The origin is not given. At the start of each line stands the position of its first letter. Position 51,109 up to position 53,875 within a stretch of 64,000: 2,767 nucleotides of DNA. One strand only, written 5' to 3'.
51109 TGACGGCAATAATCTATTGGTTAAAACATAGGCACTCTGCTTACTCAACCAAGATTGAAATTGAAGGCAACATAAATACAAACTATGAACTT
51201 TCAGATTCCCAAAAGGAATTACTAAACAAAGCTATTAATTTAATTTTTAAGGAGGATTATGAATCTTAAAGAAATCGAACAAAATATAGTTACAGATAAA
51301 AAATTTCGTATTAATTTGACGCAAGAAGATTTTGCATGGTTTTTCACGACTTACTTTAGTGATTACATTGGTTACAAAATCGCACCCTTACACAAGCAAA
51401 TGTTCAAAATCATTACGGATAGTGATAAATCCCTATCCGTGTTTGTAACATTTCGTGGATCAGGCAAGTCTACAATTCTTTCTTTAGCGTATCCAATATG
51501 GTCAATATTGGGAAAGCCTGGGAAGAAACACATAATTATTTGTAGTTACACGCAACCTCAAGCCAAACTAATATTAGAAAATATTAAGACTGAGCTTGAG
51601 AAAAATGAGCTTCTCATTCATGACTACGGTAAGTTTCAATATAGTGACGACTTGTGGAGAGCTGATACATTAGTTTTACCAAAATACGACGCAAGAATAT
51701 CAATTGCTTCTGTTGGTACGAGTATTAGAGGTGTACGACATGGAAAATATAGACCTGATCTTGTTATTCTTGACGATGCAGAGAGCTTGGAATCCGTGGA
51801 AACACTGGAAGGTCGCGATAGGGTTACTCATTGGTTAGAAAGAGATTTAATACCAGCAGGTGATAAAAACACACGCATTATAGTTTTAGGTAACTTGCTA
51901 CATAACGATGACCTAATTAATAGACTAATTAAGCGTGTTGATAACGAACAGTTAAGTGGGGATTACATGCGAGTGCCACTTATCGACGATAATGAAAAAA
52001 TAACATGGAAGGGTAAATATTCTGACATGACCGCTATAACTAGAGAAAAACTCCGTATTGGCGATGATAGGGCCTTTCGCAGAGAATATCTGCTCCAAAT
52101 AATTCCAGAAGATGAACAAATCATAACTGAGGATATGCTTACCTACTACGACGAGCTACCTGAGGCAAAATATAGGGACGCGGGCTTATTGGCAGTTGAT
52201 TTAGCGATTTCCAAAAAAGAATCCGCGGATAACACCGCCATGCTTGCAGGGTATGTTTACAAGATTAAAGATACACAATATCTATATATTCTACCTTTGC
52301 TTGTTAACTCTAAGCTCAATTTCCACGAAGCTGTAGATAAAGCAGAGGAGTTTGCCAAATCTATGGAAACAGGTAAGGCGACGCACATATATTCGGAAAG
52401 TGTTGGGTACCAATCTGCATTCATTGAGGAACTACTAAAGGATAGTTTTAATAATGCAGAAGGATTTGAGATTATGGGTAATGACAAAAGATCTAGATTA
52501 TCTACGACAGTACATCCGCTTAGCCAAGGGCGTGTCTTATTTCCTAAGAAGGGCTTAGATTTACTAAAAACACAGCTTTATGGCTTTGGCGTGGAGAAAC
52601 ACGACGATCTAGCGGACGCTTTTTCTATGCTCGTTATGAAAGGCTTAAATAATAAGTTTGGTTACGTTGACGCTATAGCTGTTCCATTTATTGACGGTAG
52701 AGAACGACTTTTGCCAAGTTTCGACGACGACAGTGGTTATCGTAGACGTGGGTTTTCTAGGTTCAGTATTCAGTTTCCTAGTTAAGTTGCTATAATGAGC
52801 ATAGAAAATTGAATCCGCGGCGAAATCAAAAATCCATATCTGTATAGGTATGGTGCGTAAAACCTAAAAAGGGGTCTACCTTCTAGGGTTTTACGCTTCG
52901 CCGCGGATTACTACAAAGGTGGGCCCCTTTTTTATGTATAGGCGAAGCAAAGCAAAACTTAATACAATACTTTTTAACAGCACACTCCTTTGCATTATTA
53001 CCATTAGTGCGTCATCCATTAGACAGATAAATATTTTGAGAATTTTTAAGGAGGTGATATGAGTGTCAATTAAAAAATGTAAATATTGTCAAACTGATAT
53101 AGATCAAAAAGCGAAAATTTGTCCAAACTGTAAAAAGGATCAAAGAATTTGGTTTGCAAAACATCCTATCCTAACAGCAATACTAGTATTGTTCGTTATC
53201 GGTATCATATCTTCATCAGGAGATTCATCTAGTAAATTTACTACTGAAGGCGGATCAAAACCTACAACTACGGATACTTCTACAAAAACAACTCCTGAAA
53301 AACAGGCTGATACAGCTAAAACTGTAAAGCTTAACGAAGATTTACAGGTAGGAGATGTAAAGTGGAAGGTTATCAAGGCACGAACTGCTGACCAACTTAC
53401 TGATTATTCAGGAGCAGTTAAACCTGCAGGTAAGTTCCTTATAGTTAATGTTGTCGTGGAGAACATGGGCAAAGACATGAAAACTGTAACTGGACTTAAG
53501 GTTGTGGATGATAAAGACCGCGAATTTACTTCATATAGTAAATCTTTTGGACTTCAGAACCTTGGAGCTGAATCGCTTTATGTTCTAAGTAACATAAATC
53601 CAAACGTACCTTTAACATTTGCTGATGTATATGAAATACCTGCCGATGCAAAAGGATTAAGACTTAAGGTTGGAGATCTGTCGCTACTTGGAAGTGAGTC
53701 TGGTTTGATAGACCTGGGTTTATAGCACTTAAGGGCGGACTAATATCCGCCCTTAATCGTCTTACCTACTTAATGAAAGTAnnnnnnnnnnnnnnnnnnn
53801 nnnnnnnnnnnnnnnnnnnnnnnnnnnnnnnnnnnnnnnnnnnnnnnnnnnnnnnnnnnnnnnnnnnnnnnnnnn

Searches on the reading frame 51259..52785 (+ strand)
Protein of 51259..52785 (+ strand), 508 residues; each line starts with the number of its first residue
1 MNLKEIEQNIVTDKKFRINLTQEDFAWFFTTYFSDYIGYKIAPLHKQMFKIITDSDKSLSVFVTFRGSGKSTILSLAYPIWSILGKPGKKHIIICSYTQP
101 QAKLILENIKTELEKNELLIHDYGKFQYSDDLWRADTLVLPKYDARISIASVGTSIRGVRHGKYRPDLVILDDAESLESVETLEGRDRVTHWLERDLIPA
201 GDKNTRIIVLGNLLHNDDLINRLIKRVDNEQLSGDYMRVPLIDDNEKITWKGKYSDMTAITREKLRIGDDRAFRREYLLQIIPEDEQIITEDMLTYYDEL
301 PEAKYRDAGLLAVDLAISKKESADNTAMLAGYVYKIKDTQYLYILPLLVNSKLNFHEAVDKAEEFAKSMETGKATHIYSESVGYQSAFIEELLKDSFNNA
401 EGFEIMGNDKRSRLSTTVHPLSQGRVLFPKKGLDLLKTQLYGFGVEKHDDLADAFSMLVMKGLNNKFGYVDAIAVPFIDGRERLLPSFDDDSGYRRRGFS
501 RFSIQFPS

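Call 6: search_protein_families(library=pfam, proteins=[window:51259-52785:+], max_evalue=0.01)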
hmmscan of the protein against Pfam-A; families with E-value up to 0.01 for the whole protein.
window:51259-52785:+ (508 aa): 1 family
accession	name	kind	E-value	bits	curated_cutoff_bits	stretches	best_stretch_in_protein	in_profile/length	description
PF17289.8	Terminase_6C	-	0.00073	20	22.6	1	312-460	2-153/155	Terminase RNaseH-like domain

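Call 7: search_protein_families(library=phrogs, proteins=[window:51259-52785:+], max_evalue=0.01)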
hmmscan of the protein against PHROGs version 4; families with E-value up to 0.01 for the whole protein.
window:51259-52785:+ (508 aa): 8 families
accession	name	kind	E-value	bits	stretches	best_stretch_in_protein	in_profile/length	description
phrog_38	-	head and packaging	3.8e-79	268.2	1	14-472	257-713/760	terminase large subunit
phrog_4758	-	head and packaging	9.7e-14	52.3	1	19-247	14-241/243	terminase large subunit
phrog_14112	-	unknown function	7.1e-11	43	1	39-189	80-235/247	-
phrog_2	-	head and packaging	3.2e-07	30.5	1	56-471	276-604/807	terminase large subunit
phrog_979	-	head and packaging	0.00039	20.2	1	249-457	385-594/642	terminase large subunit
phrog_9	-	head and packaging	0.00053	19.9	1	66-175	232-330/812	terminase large subunit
phrog_17672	-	head and packaging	0.0015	18.5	1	44-191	53-197/395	terminase large subunit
phrog_5989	-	head and packaging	0.002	18.3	1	55-114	154-211/347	terminase large subunit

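Call 9: search_protein_families(library=ncbifam, proteins=[window:51259-52785:+], max_evalue=0.01)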
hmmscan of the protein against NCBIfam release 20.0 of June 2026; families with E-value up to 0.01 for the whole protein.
window:51259-52785:+ (508 aa): 1 family
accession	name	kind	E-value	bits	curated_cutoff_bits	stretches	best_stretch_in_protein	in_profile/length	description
NF033889.1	termin_lrg_T7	equivalog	2.3e-13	49.8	150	1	24-211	1-179/500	phage terminase large subunit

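Call 114: find_related_loci(query=window:51259-52785:+, collection=viral_contigs, flank=6000)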
Query window:51259-52785:+ (508 aa) in viral_contigs; peptide patterns used: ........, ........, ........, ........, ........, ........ (x = any residue, [..] = any of these).
2 stretches matched a pattern, but none encodes a relative of the query by tblastn (E <= 1e-3).

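Call 116: find_related_loci(query=A9, collection=viral_contigs, flank=7000)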
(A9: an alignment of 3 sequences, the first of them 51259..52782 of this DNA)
Query A9 (508 aa) in viral_contigs; peptide patterns used: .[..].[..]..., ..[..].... (x = any residue, [..] = any of these).
113 stretches matched a pattern; 38 encode a relative of the query (tblastn E <= 1e-3); 38 distinct loci.
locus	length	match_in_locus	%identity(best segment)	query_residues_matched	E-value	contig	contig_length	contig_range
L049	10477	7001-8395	45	1-467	6e-135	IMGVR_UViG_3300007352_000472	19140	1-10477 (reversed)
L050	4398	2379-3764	45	5-464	8e-132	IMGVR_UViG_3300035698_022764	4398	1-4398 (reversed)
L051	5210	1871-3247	45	1-459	2e-130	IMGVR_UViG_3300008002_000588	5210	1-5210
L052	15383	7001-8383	44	6-466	3e-129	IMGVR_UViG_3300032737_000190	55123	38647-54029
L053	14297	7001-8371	43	9-464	7e-126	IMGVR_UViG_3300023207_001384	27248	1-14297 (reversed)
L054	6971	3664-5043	44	4-461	3e-122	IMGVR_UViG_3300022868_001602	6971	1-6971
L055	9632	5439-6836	43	10-467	2e-121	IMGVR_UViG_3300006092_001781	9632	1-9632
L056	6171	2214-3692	41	5-493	1e-121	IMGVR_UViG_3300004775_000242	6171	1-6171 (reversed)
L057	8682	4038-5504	41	9-493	8e-121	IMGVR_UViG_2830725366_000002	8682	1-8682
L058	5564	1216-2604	41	4-465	7e-121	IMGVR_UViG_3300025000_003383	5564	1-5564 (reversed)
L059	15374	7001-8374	44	8-459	5e-120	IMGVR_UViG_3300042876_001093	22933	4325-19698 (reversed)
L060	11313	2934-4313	44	4-461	3e-119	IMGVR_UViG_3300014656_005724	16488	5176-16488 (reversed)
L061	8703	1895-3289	41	1-461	1e-118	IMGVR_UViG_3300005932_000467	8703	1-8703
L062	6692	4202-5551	43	10-459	3e-118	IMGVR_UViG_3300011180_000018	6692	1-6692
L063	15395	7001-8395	41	4-468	4e-117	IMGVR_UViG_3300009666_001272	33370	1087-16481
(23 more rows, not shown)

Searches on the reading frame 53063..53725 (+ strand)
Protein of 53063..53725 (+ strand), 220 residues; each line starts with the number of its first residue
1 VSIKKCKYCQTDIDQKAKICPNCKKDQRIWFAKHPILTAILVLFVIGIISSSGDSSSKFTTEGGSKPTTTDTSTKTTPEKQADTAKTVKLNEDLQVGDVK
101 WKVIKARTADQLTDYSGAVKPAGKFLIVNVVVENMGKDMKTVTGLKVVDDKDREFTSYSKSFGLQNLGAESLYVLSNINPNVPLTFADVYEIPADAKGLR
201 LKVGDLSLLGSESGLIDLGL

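Call 6: search_protein_families(library=pfam, proteins=[window:53063-53725:+], max_evalue=0.01)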
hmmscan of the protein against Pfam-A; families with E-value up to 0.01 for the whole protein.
window:53063-53725:+ (220 aa): 3 families
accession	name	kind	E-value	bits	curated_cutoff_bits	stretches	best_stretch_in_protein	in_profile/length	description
PF11611.13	DUF4352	-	1.5e-09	38.6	25.9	1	89-203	2-112/122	Domain of unknown function (DUF4352)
PF21827.1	New_glue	-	0.0044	17.2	31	1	39-86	8-52/94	New glue protein family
PF12773.13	DZR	-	0.0072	16.9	27.3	0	5-23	26-44/45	Double zinc ribbon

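Call 7: search_protein_families(library=phrogs, proteins=[window:53063-53725:+], max_evalue=0.01)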
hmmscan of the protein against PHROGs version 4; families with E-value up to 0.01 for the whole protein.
window:53063-53725:+ (220 aa): 6 families
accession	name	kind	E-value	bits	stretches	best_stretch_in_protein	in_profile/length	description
phrog_806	-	unknown function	2.9e-24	87.1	1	36-216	7-183/187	-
phrog_14275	-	unknown function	1.9e-11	45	1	2-166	2-162/178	-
phrog_10292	-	unknown function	0.00057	20.8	1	1-45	1-47/136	-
phrog_8545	-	moron, auxiliary metabolic gene and host takeover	0.00067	20.5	1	27-159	15-135/177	superinfection exclusion Sie-like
phrog_38187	-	unknown function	0.0019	19.3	1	1-51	1-52/144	-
phrog_25640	-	unknown function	0.0096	16.6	0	36-134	12-106/189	-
